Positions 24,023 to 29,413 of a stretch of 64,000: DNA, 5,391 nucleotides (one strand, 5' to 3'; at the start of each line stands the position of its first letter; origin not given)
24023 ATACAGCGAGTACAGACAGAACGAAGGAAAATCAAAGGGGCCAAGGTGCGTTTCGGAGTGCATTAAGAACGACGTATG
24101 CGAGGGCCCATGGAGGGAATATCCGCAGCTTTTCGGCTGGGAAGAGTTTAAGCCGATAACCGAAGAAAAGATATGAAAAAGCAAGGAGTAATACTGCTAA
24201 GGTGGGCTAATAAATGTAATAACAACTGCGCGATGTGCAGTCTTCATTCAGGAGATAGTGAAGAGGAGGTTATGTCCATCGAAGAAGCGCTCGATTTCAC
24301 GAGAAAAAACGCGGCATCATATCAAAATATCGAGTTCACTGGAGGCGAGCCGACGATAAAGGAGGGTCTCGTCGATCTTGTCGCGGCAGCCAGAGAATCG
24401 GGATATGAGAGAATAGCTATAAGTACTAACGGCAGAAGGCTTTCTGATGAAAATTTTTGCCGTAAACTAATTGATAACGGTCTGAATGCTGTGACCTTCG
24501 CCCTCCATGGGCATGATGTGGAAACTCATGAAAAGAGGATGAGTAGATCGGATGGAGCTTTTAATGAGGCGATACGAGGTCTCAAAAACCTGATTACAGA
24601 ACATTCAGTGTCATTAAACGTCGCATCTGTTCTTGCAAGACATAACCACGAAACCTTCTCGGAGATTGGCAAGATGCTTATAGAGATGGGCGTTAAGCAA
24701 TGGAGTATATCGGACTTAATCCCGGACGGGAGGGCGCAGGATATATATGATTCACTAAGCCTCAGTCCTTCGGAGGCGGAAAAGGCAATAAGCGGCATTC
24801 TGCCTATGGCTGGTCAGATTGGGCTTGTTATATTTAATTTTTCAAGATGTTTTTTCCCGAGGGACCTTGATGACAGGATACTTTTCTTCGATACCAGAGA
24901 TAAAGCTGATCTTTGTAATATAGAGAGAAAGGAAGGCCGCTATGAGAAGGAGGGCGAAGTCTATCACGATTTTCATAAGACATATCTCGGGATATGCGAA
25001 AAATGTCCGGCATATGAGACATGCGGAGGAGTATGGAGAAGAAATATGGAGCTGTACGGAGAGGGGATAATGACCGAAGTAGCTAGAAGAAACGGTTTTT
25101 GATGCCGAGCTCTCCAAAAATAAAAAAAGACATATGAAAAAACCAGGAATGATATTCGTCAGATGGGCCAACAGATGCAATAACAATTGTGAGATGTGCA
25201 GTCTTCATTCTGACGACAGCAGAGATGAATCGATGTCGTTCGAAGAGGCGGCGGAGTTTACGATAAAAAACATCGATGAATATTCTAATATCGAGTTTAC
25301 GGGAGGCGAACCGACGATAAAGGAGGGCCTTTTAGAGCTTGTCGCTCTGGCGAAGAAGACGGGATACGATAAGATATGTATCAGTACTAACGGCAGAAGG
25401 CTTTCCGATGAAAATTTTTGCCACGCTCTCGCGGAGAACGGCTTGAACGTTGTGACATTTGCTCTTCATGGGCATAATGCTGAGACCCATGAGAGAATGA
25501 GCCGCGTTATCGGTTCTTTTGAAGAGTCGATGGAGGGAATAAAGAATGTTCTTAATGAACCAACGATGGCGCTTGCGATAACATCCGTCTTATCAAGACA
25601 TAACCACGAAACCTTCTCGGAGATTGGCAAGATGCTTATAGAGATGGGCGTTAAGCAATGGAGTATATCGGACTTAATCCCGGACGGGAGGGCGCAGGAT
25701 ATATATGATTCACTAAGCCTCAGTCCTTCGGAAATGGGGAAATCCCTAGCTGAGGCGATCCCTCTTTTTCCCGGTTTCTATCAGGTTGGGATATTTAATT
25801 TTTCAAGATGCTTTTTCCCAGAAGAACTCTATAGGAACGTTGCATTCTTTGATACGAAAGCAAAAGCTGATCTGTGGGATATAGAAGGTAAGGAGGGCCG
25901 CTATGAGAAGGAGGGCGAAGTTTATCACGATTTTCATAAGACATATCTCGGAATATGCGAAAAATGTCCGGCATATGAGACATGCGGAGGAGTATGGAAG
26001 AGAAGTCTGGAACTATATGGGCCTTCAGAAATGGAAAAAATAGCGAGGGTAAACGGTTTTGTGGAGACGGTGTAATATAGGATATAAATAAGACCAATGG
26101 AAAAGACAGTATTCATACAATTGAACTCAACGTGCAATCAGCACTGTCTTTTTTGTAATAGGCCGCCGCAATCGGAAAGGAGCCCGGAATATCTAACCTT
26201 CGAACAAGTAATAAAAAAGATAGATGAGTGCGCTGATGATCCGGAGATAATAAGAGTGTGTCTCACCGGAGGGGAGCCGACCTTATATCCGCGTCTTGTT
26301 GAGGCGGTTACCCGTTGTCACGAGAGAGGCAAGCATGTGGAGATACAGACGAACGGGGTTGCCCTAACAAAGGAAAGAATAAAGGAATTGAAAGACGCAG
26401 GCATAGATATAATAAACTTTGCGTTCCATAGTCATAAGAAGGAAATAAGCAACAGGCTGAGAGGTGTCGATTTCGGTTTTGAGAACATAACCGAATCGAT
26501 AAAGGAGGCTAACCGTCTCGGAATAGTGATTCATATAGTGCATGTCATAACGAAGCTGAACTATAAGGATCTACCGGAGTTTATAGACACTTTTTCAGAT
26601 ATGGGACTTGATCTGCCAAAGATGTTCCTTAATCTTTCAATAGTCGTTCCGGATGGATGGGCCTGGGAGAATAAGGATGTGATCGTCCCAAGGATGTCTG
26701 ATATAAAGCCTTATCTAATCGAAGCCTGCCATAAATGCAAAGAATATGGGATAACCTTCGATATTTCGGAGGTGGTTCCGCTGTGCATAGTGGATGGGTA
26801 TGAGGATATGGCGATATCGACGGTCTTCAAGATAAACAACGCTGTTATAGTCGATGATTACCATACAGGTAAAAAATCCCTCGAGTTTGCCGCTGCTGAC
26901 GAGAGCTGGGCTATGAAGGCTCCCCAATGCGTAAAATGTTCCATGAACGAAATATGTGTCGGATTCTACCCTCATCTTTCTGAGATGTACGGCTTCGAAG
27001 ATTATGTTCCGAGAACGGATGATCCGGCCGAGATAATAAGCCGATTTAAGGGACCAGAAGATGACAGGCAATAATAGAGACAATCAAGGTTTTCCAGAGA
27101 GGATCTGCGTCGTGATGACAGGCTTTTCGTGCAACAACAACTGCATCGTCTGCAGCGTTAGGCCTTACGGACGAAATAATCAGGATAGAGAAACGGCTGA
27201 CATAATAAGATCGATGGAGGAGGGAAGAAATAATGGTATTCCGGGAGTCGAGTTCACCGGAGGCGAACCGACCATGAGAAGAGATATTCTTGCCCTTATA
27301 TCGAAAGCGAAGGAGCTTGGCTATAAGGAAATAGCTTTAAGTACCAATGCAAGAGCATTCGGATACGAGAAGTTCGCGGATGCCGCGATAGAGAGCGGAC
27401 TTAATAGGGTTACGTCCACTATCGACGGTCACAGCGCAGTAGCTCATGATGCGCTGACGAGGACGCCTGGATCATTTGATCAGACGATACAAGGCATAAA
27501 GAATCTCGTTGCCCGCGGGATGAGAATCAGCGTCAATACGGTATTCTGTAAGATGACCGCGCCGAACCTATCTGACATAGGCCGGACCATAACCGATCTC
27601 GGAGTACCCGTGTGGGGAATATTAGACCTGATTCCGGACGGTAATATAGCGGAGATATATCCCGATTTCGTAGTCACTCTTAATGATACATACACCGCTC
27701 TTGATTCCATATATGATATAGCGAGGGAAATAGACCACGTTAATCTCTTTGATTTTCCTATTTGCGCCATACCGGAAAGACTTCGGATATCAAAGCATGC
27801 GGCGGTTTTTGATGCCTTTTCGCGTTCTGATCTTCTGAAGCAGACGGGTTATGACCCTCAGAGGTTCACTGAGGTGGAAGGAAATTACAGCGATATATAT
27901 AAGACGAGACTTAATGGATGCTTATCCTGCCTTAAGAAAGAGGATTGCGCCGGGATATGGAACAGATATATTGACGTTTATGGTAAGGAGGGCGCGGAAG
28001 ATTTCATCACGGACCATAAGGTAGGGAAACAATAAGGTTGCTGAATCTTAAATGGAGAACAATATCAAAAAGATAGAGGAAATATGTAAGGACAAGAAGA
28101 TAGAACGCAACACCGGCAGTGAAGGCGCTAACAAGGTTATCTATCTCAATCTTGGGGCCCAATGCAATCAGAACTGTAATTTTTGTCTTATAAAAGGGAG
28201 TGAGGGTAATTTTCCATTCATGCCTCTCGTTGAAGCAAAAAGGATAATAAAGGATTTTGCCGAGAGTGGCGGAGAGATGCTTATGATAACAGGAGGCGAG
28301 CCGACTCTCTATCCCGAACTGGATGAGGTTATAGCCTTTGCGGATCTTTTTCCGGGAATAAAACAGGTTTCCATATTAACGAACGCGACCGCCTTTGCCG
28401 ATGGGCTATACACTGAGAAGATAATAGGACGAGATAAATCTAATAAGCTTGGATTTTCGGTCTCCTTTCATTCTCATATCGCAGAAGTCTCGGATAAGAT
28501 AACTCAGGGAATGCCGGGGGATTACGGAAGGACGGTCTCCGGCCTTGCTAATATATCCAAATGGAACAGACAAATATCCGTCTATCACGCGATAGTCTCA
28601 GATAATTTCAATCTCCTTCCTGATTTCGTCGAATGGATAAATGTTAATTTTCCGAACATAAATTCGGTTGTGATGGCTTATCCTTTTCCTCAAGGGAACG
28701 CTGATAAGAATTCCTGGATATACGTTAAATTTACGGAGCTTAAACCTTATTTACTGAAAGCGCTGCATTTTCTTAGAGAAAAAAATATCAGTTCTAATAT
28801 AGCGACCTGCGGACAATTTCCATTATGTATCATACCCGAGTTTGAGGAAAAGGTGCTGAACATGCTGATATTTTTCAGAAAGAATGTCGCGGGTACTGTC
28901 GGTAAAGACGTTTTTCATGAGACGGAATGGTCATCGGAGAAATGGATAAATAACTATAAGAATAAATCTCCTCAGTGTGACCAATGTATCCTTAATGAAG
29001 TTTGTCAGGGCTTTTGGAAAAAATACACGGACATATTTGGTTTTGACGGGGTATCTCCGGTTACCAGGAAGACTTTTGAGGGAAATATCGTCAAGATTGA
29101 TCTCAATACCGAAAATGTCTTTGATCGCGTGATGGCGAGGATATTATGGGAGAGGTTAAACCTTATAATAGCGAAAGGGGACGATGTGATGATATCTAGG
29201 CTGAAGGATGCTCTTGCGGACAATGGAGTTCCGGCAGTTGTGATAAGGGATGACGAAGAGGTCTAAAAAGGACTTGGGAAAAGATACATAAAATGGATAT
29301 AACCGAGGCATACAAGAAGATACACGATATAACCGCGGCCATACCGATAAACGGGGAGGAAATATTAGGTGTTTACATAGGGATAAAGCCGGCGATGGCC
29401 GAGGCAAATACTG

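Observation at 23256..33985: Tandem array of nine paralogous ~300-aa radical SAM enzymes (CNNxC.FC / C-terminal CxxCx5C..G.W) of unassigned family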

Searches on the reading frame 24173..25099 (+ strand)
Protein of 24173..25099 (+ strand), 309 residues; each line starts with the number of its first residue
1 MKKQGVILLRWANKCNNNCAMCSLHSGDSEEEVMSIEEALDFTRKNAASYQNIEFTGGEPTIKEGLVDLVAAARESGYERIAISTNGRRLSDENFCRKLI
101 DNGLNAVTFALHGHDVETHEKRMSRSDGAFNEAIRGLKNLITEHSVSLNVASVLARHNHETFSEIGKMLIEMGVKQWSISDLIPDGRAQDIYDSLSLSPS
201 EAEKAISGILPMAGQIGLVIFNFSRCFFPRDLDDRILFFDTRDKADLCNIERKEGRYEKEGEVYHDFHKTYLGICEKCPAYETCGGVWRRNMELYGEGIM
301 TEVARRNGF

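Call 4: search_protein_families(library=ncbifam, proteins=[window:24173-25099:+], max_evalue=0.01)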
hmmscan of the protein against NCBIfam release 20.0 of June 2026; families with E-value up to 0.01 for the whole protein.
window:24173-25099:+ (309 aa): 58 families (the best 25 are shown)
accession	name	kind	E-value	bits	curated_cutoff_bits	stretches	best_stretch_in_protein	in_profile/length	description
NF038332.1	rSAM_rare_HxsC4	exception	4.2e-33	114.9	500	1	11-196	20-208/335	radical SAM protein HxsC4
TIGR03977.1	rSAM_pair_HxsC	equivalog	1.3e-30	106.3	267.9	1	12-232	32-257/292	His-Xaa-Ser system radical SAM maturase HxsC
TIGR04055.1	rSAM_NirJ2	equivalog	1.8e-25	90.2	500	1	12-212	7-203/326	putative heme d1 biosynthesis radical SAM protein NirJ2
TIGR04545.1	rSAM_ahbD_hemeb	equivalog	1.6e-23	83.7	500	1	12-206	7-198/339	heme b synthase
TIGR04466.1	rSAM_BlsE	equivalog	6.3e-22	78.4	400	1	7-182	5-175/327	cytosylglucuronate decarboxylase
TIGR04133.1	rSAM_w_lipo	hypoth_equivalog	2e-21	76.3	425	1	12-204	31-223/350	TIGR04133 family radical SAM/SPASM protein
TIGR04053.2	TIGR04053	equivalog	3.2e-21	76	395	1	12-220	15-221/366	TIGR04053 family radical SAM/SPASM domain-containing protein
TIGR04347.1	pseudo_SAM_Halo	equivalog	5.5e-21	75.3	525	1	2-210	35-239/390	TIGR04347 family pseudo-SAM/SPASM protein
NF045646.2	rSAM_Se_TrsS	equivalog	8.4e-20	70.7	490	1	6-167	87-249/441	radical SAM (seleno)protein TrsS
NF045702.1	rSAM_GDGT_ether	equivalog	4.9e-19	68.3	450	1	9-165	90-249/486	tetraether lipid synthase Tes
TIGR04317.1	W_rSAM_matur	equivalog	2.1e-18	66.5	380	1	8-206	7-206/349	tungsten cofactor oxidoreductase radical SAM maturase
TIGR03962.1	mycofact_rSAM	equivalog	2.9e-18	66.2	265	1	12-200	19-203/339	mycofactocin radical SAM maturase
TIGR02668.1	moaA_archaeal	equivalog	2.9e-18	65.9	325.25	1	12-198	17-202/303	GTP 3',8-cyclase MoaA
TIGR04546.1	rSAM_ahbC_deAc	equivalog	7.6e-18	64.5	650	1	2-210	36-240/390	12,18-didecarboxysiroheme deacetylase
TIGR04054.1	rSAM_NirJ1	equivalog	8.4e-18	64.1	650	1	6-206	37-233/387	putative heme d1 biosynthesis radical SAM protein NirJ1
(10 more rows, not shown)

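Call 5: search_protein_families(library=pfam, proteins=[window:24173-25099:+], max_evalue=0.01)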
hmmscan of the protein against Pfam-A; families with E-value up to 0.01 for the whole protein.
window:24173-25099:+ (309 aa): 2 families
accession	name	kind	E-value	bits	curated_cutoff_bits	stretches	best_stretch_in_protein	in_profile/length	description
PF04055.27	Radical_SAM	-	4.6e-19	69.6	29.5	1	13-165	5-162/166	Radical SAM superfamily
PF13353.11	Fer4_12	-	6.6e-06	26.9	22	1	4-131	4-133/137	4Fe-4S single cluster domain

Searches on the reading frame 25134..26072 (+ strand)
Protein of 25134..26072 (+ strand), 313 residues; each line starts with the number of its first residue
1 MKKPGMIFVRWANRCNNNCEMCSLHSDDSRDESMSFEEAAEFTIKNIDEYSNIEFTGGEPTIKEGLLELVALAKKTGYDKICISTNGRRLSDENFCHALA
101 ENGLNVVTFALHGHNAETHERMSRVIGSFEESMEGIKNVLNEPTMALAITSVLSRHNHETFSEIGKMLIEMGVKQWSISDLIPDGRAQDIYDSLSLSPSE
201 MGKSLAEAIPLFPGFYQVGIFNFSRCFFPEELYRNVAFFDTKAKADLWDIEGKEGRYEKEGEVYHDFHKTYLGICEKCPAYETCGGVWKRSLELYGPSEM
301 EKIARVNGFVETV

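Call 4: search_protein_families(library=ncbifam, proteins=[window:25134-26072:+], max_evalue=0.01)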
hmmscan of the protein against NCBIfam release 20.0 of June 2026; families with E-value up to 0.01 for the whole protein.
window:25134-26072:+ (313 aa): 56 families (the best 25 are shown)
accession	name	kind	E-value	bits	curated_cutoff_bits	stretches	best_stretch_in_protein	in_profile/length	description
NF038332.1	rSAM_rare_HxsC4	exception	2.2e-35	122.4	500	1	7-202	16-215/335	radical SAM protein HxsC4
TIGR03977.1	rSAM_pair_HxsC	equivalog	2.2e-31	108.9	267.9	1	12-233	32-258/292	His-Xaa-Ser system radical SAM maturase HxsC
TIGR04545.1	rSAM_ahbD_hemeb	equivalog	2.5e-26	92.9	500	1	12-201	7-194/339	heme b synthase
TIGR04053.2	TIGR04053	equivalog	3.2e-24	85.8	395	1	2-191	5-196/366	TIGR04053 family radical SAM/SPASM domain-containing protein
TIGR04466.1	rSAM_BlsE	equivalog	1.7e-22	80.3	400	1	7-181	5-175/327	cytosylglucuronate decarboxylase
TIGR04133.1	rSAM_w_lipo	hypoth_equivalog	1.1e-21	77.1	425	1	8-201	27-221/350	TIGR04133 family radical SAM/SPASM protein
TIGR04055.1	rSAM_NirJ2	equivalog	7.7e-21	74.9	500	1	12-193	7-186/326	putative heme d1 biosynthesis radical SAM protein NirJ2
NF050035.1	rSAM_WgK_link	exception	7.5e-20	71.2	650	1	2-189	6-192/367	radical SAM/SPASM peptide maturase WgkB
TIGR04054.1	rSAM_NirJ1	equivalog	1e-19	70.4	650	1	10-190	41-219/387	putative heme d1 biosynthesis radical SAM protein NirJ1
NF045646.2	rSAM_Se_TrsS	equivalog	1.1e-19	70.4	490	1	9-166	90-249/441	radical SAM (seleno)protein TrsS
TIGR04347.1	pseudo_SAM_Halo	equivalog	4.6e-19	69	525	1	9-199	42-229/390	TIGR04347 family pseudo-SAM/SPASM protein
TIGR02666.1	moaA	equivalog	1.5e-18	66.9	284.05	1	13-163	18-175/336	GTP 3',8-cyclase MoaA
TIGR04546.1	rSAM_ahbC_deAc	equivalog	1.5e-18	66.8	650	1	3-192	38-224/390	12,18-didecarboxysiroheme deacetylase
TIGR04303.1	GeoRSP_rSAM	equivalog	1.8e-18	67.2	400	1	9-209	9-205/325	GeoRSP system radical SAM/SPASM protein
TIGR04317.1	W_rSAM_matur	equivalog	2e-18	66.6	380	1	6-187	5-190/349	tungsten cofactor oxidoreductase radical SAM maturase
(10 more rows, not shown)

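Call 5: search_protein_families(library=pfam, proteins=[window:25134-26072:+], max_evalue=0.01)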
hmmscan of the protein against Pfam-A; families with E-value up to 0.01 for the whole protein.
window:25134-26072:+ (313 aa): 2 families
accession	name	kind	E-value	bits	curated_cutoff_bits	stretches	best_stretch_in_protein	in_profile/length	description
PF04055.27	Radical_SAM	-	8.7e-21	75.2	29.5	1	12-142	4-139/166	Radical SAM superfamily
PF13353.11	Fer4_12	-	1.6e-07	32.1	22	1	4-113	4-115/137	4Fe-4S single cluster domain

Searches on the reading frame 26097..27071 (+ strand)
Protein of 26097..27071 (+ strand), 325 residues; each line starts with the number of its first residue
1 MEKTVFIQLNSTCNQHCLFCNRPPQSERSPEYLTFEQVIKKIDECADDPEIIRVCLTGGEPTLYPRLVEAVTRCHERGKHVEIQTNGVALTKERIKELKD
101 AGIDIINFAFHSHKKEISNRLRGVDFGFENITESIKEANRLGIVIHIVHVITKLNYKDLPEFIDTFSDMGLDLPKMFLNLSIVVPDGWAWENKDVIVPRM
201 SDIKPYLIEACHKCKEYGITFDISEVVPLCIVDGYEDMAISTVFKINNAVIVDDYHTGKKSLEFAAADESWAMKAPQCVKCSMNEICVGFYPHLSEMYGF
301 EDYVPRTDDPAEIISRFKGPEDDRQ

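Call 4: search_protein_families(library=ncbifam, proteins=[window:26097-27071:+], max_evalue=0.01)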
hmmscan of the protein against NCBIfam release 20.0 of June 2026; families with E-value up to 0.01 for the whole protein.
window:26097-27071:+ (325 aa): 75 families (the best 25 are shown)
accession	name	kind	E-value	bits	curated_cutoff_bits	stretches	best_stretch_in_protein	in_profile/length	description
TIGR02109.1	PQQ_syn_pqqE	equivalog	3.3e-24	85.5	381.35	1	5-204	9-203/358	pyrroloquinoline quinone biosynthesis protein PqqE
TIGR02668.1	moaA_archaeal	equivalog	4.2e-24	85.1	325.25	1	5-169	12-177/303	GTP 3',8-cyclase MoaA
TIGR03977.1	rSAM_pair_HxsC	equivalog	1.6e-23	83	267.9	1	8-233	30-254/292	His-Xaa-Ser system radical SAM maturase HxsC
TIGR04317.1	W_rSAM_matur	equivalog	3.6e-22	78.9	380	1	3-172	4-177/349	tungsten cofactor oxidoreductase radical SAM maturase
TIGR02666.1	moaA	equivalog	4e-22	78.6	284.05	1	7-173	14-187/336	GTP 3',8-cyclase MoaA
NF001199.0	PRK00164.2-1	equivalog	7.3e-22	77.9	231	1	6-168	15-177/308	GTP 3',8-cyclase MoaA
TIGR04053.2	TIGR04053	equivalog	4.8e-21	75.4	395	1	6-213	11-216/366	TIGR04053 family radical SAM/SPASM domain-containing protein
TIGR04347.1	pseudo_SAM_Halo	equivalog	2.9e-20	72.9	525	1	7-173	42-206/390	TIGR04347 family pseudo-SAM/SPASM protein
NF038332.1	rSAM_rare_HxsC4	exception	1.1e-19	70.8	500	1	3-305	14-334/335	radical SAM protein HxsC4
TIGR04546.1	rSAM_ahbC_deAc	equivalog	1.1e-19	70.5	650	1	7-169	43-203/390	12,18-didecarboxysiroheme deacetylase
TIGR04133.1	rSAM_w_lipo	hypoth_equivalog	1.9e-19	69.8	425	1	5-196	26-215/350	TIGR04133 family radical SAM/SPASM protein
TIGR04303.1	GeoRSP_rSAM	equivalog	7.7e-18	65.1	400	1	5-229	7-222/325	GeoRSP system radical SAM/SPASM protein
TIGR04051.1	rSAM_NirJ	equivalog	1.4e-17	63.7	515.45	1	7-223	6-218/354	heme d1 biosynthesis radical SAM protein NirJ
TIGR04545.1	rSAM_ahbD_hemeb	equivalog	2e-17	63.6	500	1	9-193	6-185/339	heme b synthase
NF045646.2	rSAM_Se_TrsS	equivalog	4.1e-17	61.9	490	1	4-164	87-249/441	radical SAM (seleno)protein TrsS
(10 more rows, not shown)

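Call 5: search_protein_families(library=pfam, proteins=[window:26097-27071:+], max_evalue=0.01)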
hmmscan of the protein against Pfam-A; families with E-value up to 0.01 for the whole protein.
window:26097-27071:+ (325 aa): 2 families
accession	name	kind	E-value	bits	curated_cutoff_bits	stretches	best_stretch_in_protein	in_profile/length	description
PF04055.27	Radical_SAM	-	3.4e-29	102.6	29.5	1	11-164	5-164/166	Radical SAM superfamily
PF13353.11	Fer4_12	-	0.00033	21.4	22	1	10-95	12-99/137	4Fe-4S single cluster domain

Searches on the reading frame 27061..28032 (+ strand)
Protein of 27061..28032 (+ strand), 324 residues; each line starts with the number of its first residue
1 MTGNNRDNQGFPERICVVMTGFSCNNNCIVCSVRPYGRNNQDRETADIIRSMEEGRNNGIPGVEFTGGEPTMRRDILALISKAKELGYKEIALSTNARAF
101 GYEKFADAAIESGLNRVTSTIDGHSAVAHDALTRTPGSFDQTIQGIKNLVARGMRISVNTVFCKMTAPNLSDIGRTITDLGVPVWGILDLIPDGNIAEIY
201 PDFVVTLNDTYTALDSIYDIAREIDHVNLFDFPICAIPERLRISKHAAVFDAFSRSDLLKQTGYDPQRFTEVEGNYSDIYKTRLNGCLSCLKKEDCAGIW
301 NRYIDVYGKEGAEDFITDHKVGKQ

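Call 4: search_protein_families(library=ncbifam, proteins=[window:27061-28032:+], max_evalue=0.01)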
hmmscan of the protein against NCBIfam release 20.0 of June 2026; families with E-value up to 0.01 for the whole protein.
window:27061-28032:+ (324 aa): 51 families (the best 25 are shown)
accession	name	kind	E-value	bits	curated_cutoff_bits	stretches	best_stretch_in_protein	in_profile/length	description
NF038332.1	rSAM_rare_HxsC4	exception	6.3e-39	134.1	500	1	13-309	14-329/335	radical SAM protein HxsC4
TIGR03977.1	rSAM_pair_HxsC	equivalog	8.9e-30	103.6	267.9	1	23-246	34-262/292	His-Xaa-Ser system radical SAM maturase HxsC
TIGR04545.1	rSAM_ahbD_hemeb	equivalog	2.3e-25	89.7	500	1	22-225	8-209/339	heme b synthase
TIGR04466.1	rSAM_BlsE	equivalog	1.8e-23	83.5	400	1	23-206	12-191/327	cytosylglucuronate decarboxylase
TIGR04053.2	TIGR04053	equivalog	3.1e-23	82.6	395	1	43-197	41-193/366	TIGR04053 family radical SAM/SPASM domain-containing protein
TIGR02668.1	moaA_archaeal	equivalog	3.5e-22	78.8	325.25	1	23-212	19-208/303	GTP 3',8-cyclase MoaA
TIGR04055.1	rSAM_NirJ2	equivalog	6.8e-21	75.1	500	1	20-256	6-235/326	putative heme d1 biosynthesis radical SAM protein NirJ2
TIGR03913.1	rad_SAM_trio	equivalog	5.4e-20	71.2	591.75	1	18-195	23-197/477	GDL motif peptide-associated radical SAM/SPASM maturase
TIGR02666.1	moaA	equivalog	6.5e-19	68.1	284.05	1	23-166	19-168/336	GTP 3',8-cyclase MoaA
NF001199.0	PRK00164.2-1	equivalog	2.8e-18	66.1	231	1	23-173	21-171/308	GTP 3',8-cyclase MoaA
TIGR04303.1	GeoRSP_rSAM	equivalog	6.9e-18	65.3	400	1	22-172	9-159/325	GeoRSP system radical SAM/SPASM protein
TIGR04051.1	rSAM_NirJ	equivalog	4.1e-17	62.2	515.45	1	24-182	12-168/354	heme d1 biosynthesis radical SAM protein NirJ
TIGR04347.1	pseudo_SAM_Halo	equivalog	1.5e-16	60.7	525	1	19-224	43-245/390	TIGR04347 family pseudo-SAM/SPASM protein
NF050035.1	rSAM_WgK_link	exception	7e-16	58.2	650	1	12-178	8-169/367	radical SAM/SPASM peptide maturase WgkB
NF045574.1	sacti_mat_StsB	exception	8e-16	57.9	625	1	24-182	106-261/466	StsB family radical SAM/SPASM domain sactipeptide maturase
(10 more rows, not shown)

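Call 5: search_protein_families(library=pfam, proteins=[window:27061-28032:+], max_evalue=0.01)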
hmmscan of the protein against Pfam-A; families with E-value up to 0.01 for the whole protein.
window:27061-28032:+ (324 aa): 2 families
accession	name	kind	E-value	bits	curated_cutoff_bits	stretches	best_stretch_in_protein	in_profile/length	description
PF04055.27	Radical_SAM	-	1.3e-20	74.7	29.5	1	22-161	5-149/166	Radical SAM superfamily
PF13353.11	Fer4_12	-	7.2e-05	23.5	22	1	23-141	14-134/137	4Fe-4S single cluster domain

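Call 48: search_protein_families(library=padloc, proteins=[window:27061-28032:+], max_evalue=0.001)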
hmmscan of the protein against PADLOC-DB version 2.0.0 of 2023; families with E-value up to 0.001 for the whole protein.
window:27061-28032:+ (324 aa): 2 families
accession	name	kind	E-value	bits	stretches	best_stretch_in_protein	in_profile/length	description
PDLC02904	pVip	-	2.1e-12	45.1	1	23-195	12-180/262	Viperins associated with kinases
PDLC02903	pVip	-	1.5e-11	42.3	1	23-187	9-168/257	Viperins not associated with kinases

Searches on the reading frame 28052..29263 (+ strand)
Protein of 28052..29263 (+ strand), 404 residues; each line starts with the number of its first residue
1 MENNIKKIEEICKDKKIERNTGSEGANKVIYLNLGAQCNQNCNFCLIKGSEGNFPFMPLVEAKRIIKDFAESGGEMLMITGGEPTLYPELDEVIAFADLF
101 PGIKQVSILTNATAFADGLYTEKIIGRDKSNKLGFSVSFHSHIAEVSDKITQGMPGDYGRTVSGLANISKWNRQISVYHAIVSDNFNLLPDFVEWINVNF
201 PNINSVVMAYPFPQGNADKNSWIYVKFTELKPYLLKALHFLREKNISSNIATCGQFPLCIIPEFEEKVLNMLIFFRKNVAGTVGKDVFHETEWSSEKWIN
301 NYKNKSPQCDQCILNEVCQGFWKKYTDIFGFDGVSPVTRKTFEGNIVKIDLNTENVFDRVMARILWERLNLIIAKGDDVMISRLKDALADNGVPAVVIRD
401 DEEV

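Call 4: search_protein_families(library=ncbifam, proteins=[window:28052-29263:+], max_evalue=0.01)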
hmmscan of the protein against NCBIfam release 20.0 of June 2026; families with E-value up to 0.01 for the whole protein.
window:28052-29263:+ (404 aa): 37 families (the best 25 are shown)
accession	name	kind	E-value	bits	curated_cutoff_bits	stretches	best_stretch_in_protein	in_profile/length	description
TIGR03977.1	rSAM_pair_HxsC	equivalog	4e-29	101.4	267.9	1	32-264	29-256/292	His-Xaa-Ser system radical SAM maturase HxsC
NF038332.1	rSAM_rare_HxsC4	exception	1.7e-22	80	500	1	27-337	13-335/335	radical SAM protein HxsC4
TIGR04054.1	rSAM_NirJ1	equivalog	1.3e-12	47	650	1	15-198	23-199/387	putative heme d1 biosynthesis radical SAM protein NirJ1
TIGR02668.1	moaA_archaeal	equivalog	1.4e-11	44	325.25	1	32-171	14-146/303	GTP 3',8-cyclase MoaA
TIGR04545.1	rSAM_ahbD_hemeb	equivalog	2e-11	43.9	500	1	32-195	4-161/339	heme b synthase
NF049973.1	radical_Rv1681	equivalog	2e-11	43.4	380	1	25-193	71-231/326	Rv1681 family radical SAM protein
TIGR02666.1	moaA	equivalog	3.1e-11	42.8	284.05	1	33-123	15-111/336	GTP 3',8-cyclase MoaA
NF045574.1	sacti_mat_StsB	exception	1.1e-10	40.9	625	1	22-197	90-257/466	StsB family radical SAM/SPASM domain sactipeptide maturase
TIGR04546.1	rSAM_ahbC_deAc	equivalog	3.2e-10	39.4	650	1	27-196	38-200/390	12,18-didecarboxysiroheme deacetylase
TIGR04317.1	W_rSAM_matur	equivalog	7.1e-10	38.5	380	1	28-244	4-216/349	tungsten cofactor oxidoreductase radical SAM maturase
NF001199.0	PRK00164.2-1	equivalog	5e-09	35.7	231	1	32-163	16-140/308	GTP 3',8-cyclase MoaA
TIGR04167.1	rSAM_SeCys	equivalog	1.4e-08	34.3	300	1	28-97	8-77/303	arsenosugar biosynthesis radical SAM (seleno)protein ArsS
TIGR04053.2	TIGR04053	equivalog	4.6e-08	32.7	395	1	33-197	13-174/366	TIGR04053 family radical SAM/SPASM domain-containing protein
TIGR04278.1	viperin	exception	5.1e-08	32.3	450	1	18-198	49-225/347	antiviral radical SAM protein viperin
TIGR04251.1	SCM_rSAM_ScmF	equivalog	8.2e-08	32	400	1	29-185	5-158/353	SynChlorMet cassette radical SAM/SPASM protein ScmF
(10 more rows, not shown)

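Call 5: search_protein_families(library=pfam, proteins=[window:28052-29263:+], max_evalue=0.01)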
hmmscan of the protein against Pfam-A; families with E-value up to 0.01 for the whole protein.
window:28052-29263:+ (404 aa): 1 family
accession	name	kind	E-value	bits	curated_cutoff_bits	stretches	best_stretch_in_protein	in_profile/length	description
PF04055.27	Radical_SAM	-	2.1e-13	51.2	29.5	1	33-116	2-90/166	Radical SAM superfamily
